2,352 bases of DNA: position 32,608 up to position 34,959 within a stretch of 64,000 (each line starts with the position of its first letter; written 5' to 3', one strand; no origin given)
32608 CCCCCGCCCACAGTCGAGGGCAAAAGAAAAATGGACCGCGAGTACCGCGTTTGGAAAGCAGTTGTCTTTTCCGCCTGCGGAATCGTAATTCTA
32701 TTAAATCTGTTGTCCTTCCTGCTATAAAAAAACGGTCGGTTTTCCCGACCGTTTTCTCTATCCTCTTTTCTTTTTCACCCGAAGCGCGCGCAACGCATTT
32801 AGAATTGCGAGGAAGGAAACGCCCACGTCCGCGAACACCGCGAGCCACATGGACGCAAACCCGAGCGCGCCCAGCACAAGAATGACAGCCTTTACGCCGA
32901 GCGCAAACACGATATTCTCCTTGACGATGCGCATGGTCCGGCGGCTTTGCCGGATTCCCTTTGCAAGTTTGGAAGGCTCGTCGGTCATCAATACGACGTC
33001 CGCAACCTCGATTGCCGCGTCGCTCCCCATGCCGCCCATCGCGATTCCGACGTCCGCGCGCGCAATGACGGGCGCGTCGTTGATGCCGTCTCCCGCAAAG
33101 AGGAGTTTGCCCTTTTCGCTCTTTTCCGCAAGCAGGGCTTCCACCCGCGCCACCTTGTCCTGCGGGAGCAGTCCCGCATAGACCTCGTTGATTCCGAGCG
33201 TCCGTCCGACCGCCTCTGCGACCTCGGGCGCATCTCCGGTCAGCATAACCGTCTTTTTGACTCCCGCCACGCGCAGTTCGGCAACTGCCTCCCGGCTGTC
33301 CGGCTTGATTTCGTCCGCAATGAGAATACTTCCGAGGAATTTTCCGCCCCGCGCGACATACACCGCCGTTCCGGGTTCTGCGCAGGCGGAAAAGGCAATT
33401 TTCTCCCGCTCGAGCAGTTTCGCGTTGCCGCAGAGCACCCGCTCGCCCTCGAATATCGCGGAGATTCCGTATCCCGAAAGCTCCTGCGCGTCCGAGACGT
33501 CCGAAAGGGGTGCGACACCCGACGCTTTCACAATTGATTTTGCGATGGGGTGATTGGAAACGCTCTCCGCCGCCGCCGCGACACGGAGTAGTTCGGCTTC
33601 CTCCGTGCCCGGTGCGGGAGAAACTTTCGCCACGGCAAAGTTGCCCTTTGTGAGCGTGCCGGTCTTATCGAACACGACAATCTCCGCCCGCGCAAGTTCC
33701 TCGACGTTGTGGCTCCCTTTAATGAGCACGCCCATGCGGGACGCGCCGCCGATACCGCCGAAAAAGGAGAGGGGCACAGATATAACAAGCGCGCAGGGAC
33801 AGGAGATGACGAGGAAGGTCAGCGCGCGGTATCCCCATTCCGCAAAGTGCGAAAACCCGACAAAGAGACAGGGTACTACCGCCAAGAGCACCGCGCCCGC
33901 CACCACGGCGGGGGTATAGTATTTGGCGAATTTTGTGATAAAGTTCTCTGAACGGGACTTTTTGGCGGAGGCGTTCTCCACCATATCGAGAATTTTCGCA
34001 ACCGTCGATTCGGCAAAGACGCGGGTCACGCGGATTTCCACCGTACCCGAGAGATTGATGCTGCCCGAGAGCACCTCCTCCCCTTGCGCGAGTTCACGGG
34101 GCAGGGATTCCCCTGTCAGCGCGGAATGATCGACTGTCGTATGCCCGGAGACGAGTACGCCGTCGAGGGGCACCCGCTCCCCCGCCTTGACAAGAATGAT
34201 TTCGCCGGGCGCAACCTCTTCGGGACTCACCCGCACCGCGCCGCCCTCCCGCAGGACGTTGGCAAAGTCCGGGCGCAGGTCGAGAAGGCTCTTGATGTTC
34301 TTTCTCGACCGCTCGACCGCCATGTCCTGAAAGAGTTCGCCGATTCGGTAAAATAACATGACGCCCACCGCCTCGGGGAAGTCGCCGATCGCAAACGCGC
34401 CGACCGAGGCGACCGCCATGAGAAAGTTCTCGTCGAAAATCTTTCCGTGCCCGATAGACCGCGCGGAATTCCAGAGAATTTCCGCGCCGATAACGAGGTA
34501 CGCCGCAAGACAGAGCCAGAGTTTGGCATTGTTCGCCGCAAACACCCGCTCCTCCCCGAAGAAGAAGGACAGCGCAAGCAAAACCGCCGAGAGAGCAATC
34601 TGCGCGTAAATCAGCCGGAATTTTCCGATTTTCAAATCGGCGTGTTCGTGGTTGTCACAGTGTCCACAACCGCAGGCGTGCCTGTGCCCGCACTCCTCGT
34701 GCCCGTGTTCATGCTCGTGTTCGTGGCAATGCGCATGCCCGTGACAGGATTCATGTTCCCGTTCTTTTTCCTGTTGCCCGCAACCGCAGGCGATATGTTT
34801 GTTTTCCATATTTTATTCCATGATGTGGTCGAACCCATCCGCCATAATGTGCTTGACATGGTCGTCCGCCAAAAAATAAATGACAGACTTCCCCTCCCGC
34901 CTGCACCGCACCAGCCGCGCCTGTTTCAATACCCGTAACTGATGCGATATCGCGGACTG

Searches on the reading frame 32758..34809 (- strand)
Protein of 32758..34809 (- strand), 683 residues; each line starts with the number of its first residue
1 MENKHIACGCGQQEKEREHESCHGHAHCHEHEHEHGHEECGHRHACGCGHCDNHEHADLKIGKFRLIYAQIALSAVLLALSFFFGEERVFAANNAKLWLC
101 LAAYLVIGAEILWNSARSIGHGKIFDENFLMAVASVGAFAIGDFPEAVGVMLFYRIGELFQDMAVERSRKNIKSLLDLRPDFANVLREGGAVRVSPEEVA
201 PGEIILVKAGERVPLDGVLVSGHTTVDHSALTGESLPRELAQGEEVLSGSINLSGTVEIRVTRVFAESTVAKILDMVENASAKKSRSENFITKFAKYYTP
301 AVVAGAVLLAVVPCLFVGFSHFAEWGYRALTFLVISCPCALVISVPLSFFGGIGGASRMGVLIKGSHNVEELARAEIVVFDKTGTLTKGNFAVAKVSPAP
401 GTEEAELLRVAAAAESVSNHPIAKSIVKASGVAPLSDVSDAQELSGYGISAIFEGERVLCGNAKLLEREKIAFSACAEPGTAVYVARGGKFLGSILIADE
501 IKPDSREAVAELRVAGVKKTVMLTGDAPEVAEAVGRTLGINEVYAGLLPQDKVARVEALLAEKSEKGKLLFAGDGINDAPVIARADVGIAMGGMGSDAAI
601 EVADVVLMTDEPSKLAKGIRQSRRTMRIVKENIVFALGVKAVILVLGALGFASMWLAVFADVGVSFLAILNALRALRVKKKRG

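Call 19: search_protein_families(library=pfam, proteins=[window:32758-34809:-], max_evalue=0.001)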
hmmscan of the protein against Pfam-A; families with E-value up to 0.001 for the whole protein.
window:32758-34809:- (683 aa): 2 families
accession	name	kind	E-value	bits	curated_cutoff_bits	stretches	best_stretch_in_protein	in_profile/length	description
PF00122.25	E1-E2_ATPase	-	8.2e-50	169.3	28.1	1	178-358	2-180/181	E1-E2 ATPase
PF00702.32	Hydrolase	-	4.7e-29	102.6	26.4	1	377-586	3-191/191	haloacid dehalogenase-like hydrolase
